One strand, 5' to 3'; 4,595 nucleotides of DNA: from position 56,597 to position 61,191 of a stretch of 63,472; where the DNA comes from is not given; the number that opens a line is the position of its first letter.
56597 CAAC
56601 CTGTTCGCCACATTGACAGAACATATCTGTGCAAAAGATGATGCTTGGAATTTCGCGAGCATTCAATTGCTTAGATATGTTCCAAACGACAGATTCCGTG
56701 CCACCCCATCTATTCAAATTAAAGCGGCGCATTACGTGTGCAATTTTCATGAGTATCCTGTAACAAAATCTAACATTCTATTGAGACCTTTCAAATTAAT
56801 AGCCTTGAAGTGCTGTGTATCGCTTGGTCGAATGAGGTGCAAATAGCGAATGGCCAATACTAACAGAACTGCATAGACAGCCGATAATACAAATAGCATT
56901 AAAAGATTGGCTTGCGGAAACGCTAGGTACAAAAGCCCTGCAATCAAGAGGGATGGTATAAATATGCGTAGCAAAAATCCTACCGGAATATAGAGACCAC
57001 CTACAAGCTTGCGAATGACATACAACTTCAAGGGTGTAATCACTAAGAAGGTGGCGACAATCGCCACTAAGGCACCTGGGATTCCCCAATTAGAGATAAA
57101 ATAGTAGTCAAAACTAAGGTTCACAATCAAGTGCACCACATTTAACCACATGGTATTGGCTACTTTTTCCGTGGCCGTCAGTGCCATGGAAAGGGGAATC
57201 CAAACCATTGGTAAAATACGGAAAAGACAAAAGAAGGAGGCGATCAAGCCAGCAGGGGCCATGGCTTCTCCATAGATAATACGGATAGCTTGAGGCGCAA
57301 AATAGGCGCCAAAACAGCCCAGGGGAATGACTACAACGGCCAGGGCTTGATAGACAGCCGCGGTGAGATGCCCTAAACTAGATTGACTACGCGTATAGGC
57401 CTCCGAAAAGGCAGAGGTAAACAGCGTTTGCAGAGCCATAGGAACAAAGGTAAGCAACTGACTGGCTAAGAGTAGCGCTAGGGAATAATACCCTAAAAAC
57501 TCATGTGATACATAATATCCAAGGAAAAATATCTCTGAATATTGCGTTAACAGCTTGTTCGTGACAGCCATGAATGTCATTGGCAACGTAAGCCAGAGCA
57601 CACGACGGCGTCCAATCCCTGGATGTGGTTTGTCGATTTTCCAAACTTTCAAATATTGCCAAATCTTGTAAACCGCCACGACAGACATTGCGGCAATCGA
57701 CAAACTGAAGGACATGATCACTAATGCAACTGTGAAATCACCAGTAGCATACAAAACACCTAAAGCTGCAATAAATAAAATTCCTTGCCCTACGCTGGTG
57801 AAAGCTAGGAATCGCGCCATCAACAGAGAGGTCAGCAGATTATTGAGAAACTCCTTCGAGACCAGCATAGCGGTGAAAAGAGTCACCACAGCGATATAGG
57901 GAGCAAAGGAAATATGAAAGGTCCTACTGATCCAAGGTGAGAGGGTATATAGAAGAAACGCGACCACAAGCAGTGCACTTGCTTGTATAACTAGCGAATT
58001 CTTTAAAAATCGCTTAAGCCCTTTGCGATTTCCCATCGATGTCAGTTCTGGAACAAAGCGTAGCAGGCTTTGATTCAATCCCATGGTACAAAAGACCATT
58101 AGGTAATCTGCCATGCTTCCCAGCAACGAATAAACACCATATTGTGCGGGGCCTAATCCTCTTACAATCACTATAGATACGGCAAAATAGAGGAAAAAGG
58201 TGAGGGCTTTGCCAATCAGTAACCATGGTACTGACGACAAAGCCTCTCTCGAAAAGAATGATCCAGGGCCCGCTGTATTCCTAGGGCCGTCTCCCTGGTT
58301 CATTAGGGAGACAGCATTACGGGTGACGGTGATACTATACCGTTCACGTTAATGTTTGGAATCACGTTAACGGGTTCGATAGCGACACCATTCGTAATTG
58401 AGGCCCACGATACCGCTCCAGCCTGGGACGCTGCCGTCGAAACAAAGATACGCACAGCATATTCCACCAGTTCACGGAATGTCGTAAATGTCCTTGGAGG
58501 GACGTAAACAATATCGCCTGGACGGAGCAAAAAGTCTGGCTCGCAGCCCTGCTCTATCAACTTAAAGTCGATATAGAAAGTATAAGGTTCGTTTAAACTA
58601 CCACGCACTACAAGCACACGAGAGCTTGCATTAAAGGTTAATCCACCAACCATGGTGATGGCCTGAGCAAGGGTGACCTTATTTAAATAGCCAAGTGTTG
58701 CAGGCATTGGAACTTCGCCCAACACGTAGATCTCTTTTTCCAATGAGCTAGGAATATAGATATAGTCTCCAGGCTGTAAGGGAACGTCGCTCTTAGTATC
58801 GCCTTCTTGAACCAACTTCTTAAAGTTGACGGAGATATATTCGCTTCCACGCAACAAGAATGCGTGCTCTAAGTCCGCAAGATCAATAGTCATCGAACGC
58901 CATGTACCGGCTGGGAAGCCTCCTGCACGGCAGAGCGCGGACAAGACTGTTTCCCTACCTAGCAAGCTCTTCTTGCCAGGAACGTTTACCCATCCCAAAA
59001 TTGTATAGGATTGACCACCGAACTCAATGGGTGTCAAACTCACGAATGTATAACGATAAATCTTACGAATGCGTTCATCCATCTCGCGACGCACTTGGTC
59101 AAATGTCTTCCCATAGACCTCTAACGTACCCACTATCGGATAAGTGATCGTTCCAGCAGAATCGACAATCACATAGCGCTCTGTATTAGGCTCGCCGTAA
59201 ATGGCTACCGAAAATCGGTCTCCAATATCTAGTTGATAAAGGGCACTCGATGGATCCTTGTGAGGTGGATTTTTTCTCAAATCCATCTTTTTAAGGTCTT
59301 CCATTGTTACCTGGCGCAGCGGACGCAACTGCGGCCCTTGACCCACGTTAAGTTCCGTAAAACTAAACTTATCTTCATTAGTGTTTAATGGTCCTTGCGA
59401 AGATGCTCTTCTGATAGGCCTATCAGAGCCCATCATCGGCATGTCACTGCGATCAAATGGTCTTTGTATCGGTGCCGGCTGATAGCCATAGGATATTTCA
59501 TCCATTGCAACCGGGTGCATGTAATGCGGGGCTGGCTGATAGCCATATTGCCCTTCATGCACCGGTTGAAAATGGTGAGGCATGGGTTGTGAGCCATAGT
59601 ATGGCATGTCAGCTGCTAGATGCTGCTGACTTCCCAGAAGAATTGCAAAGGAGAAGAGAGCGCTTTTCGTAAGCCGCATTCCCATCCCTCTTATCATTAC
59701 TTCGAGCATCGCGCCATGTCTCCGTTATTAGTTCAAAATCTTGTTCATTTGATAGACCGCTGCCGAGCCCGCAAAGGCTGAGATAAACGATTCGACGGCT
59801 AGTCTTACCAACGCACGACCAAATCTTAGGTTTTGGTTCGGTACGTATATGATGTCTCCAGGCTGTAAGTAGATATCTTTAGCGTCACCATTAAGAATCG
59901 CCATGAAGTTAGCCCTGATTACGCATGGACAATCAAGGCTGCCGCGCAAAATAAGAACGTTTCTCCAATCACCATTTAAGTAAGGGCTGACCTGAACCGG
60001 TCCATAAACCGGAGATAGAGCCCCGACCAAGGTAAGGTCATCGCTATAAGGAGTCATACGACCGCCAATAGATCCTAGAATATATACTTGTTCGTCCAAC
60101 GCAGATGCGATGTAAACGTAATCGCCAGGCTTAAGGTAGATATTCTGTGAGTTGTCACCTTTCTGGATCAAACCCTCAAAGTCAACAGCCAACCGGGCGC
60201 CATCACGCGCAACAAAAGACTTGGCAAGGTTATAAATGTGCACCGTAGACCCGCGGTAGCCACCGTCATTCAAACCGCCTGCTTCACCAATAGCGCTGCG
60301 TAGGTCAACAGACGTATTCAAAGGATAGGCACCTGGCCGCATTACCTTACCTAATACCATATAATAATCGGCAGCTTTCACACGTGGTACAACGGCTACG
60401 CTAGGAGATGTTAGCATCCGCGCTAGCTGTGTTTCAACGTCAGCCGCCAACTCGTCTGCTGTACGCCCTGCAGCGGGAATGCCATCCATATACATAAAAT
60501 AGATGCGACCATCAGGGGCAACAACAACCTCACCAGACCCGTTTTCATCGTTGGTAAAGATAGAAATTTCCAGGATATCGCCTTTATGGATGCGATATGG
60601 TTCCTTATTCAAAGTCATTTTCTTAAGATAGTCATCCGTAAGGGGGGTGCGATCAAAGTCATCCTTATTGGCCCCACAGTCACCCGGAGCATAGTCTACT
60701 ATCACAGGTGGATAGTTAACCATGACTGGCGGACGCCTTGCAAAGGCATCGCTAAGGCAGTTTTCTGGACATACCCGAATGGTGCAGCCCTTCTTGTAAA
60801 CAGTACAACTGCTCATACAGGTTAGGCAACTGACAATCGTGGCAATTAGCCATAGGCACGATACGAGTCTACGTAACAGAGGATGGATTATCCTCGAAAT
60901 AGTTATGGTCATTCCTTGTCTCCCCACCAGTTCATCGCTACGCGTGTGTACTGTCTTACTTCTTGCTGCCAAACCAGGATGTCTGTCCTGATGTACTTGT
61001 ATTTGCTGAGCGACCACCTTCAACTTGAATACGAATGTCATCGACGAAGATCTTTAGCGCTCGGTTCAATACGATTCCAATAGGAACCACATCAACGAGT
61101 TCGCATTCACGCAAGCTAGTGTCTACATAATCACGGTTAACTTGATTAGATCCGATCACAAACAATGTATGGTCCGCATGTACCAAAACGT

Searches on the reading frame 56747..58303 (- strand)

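Call 14: search_protein_families(library=ncbifam, proteins=[window:56747-58303:-], max_evalue=0.00001)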
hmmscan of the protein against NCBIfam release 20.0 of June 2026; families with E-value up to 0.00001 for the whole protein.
window:56747-58303:- (518 aa): 1 family
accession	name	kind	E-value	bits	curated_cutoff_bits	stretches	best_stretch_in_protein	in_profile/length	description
TIGR02900.1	spore_V_B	equivalog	1.6e-08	33.8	372.3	1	28-146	8-126/488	stage V sporulation protein B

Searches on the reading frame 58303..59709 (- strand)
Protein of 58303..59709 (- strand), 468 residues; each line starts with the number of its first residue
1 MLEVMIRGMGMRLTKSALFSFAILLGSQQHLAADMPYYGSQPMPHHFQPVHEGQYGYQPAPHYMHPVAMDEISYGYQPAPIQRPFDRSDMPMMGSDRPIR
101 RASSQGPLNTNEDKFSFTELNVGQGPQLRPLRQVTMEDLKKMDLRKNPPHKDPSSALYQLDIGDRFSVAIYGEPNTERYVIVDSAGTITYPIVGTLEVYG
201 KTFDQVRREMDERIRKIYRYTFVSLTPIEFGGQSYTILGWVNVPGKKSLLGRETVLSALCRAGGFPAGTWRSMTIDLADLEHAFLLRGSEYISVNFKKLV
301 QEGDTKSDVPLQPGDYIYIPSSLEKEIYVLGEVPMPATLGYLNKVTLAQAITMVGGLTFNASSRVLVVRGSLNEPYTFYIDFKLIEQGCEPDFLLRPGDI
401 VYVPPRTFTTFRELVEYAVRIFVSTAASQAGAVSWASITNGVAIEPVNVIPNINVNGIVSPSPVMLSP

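Call 14: search_protein_families(library=ncbifam, proteins=[window:58303-59709:-], max_evalue=0.00001)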
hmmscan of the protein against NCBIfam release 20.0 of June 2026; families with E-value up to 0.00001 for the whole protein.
window:58303-59709:- (468 aa): 4 families
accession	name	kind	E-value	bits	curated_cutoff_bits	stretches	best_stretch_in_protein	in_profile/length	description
TIGR03027.2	pepcterm_export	equivalog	5.4e-26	91.3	180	2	158-322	3-167/169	XrtA/PEP-CTERM system exopolysaccharide export protein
NF011658.0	PRK15078.1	subfamily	7.3e-23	80.9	333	1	181-405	119-346/380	polysaccharide export protein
TIGR03028.1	EpsE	equivalog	3.4e-22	78.9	262.65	1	158-403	2-234/239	polysaccharide export protein EpsE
NF041843.1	EpsY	equivalog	6.8e-10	38.5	320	0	144-316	42-207/211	exopolysaccharide export protein EpsY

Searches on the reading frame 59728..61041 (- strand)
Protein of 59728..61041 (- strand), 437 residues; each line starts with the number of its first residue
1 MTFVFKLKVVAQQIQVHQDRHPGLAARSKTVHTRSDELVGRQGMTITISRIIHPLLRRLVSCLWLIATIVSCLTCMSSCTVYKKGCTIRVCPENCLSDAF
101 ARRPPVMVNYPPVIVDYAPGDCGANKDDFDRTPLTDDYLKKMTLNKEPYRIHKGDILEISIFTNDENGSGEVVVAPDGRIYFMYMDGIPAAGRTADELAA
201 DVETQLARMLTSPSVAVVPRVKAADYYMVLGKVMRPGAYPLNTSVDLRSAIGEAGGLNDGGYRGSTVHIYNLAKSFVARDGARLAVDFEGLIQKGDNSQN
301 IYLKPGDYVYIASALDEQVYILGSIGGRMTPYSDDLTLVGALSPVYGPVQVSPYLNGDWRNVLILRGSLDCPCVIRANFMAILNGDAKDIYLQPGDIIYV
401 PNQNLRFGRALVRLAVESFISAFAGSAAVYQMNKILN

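Call 14: search_protein_families(library=ncbifam, proteins=[window:59728-61041:-], max_evalue=0.00001)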
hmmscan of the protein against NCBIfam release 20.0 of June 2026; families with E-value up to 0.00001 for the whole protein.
window:59728-61041:- (437 aa): 4 families
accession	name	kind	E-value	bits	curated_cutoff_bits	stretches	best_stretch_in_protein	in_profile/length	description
TIGR03027.2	pepcterm_export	equivalog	1.2e-25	90.1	180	1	148-313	2-166/169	XrtA/PEP-CTERM system exopolysaccharide export protein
NF041843.1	EpsY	equivalog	1e-22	80.4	320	1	135-310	39-209/211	exopolysaccharide export protein EpsY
NF011658.0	PRK15078.1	subfamily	2.4e-20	72.6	333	1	144-343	80-283/380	polysaccharide export protein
TIGR03028.1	EpsE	equivalog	1.6e-16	60.4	262.65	1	149-325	2-171/239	polysaccharide export protein EpsE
